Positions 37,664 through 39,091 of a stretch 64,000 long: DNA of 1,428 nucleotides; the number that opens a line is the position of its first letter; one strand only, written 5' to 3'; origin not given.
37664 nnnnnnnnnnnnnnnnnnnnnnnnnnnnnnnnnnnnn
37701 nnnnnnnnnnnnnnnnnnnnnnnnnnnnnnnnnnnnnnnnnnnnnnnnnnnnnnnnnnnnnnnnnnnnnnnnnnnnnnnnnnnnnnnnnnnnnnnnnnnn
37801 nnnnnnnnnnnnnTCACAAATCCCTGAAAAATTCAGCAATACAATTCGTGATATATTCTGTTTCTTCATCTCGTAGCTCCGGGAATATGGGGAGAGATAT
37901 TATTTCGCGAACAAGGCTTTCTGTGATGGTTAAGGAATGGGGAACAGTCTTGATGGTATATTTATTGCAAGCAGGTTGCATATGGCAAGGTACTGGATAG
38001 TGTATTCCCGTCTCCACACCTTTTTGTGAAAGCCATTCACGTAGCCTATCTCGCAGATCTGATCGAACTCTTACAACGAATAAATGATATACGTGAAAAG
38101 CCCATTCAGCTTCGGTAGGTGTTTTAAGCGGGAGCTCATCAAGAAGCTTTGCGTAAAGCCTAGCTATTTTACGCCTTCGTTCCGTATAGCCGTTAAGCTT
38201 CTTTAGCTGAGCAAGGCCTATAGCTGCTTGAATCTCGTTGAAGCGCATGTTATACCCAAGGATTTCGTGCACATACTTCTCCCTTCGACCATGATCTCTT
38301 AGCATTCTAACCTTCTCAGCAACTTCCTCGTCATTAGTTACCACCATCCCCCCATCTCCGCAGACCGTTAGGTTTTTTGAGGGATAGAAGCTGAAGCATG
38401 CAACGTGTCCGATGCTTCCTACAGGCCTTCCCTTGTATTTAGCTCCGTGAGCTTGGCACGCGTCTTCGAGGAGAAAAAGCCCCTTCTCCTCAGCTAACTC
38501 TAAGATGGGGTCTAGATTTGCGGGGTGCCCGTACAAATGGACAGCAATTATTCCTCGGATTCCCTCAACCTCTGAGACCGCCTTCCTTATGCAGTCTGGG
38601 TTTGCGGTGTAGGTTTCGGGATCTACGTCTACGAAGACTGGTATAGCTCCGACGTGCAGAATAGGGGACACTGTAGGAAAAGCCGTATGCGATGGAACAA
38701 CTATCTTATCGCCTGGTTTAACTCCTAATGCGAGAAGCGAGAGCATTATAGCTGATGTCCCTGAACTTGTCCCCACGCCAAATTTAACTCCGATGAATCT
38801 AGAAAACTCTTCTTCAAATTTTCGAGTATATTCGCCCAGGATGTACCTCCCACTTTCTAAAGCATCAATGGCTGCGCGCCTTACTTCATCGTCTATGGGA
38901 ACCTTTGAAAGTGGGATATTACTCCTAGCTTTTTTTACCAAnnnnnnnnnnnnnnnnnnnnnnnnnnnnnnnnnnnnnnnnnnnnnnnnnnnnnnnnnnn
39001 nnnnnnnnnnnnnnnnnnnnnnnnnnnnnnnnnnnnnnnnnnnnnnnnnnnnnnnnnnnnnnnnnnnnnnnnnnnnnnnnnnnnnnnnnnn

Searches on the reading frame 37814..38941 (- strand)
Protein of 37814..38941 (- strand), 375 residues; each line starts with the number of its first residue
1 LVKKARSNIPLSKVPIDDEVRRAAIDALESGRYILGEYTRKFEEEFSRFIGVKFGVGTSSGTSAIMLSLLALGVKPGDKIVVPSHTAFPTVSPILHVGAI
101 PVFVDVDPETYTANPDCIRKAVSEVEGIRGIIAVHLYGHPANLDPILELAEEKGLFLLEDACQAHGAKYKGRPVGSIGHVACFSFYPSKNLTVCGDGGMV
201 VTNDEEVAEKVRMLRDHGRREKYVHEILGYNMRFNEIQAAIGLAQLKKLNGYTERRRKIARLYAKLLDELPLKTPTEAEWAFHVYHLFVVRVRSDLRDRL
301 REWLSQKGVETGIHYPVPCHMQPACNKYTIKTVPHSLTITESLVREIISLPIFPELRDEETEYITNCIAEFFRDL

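Call 9: search_protein_families(library=pfam, proteins=[window:37814-38941:-], max_evalue=0.001)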
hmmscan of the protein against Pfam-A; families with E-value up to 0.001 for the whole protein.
window:37814-38941:- (375 aa): 2 families
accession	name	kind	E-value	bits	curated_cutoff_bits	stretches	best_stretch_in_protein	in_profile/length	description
PF01041.23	DegT_DnrJ_EryC1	-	3.6e-119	398.6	19.8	1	17-368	4-359/360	DegT/DnrJ/EryC1/StrS aminotransferase family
PF01212.27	Beta_elim_lyase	-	5.6e-07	29.6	27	1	38-284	33-282/288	Beta-eliminating lyase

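Call 89: search_solved_structures(query=window:37814-38941:-, max_evalue=1e-30)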
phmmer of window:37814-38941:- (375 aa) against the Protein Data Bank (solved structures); distinct sequences matched with E-value up to 1e-30: 52.
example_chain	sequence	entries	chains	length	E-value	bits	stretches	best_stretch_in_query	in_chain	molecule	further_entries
7b0d_A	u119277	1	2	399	6.6e-113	380.6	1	16-372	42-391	Glutamine--scyllo-inositol transaminase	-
3frk_A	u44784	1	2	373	1.3e-84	287.5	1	26-368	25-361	QdtB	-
2oga_A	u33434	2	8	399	8.7e-82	278.2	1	22-370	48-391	Transaminase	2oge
7n63_A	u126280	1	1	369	2.1e-80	273.6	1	18-372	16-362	Putative aminotransferase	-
5u1z_A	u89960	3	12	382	4.9e-69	236.2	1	26-366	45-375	Putative aminotransferase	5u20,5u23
5u21_A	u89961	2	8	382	3.4e-68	233.5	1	26-366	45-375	Putative aminotransferase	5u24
3nyu_A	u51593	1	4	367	5.7e-63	216.2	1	16-359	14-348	Aminotransferase WbpE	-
3nu7_A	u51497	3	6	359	6e-63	216.2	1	16-358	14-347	Aminotransferase WbpE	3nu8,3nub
3nys_A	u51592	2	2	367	3.9e-62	213.5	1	16-359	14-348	Aminotransferase WbpE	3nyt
4qgr_A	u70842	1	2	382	4.8e-61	209.9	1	15-371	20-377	DegT/DnrJ/EryC1/StrS aminotransferase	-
3uwc_A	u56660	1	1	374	1.3e-60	208.5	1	28-373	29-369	Nucleotide-sugar aminotransferase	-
7b0m_AAA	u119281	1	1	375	3.2e-59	203.9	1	33-283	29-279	Sugar aminotransferase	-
8e77_A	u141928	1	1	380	6.6e-58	199.6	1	18-366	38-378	DegT/DnrJ/EryC1/StrS aminotransferase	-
8e75_A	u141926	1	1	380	6.6e-58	199.6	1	18-366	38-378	DegT/DnrJ/EryC1/StrS aminotransferase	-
3bn1_A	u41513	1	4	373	7.2e-57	196.2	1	34-324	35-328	Perosamine synthetase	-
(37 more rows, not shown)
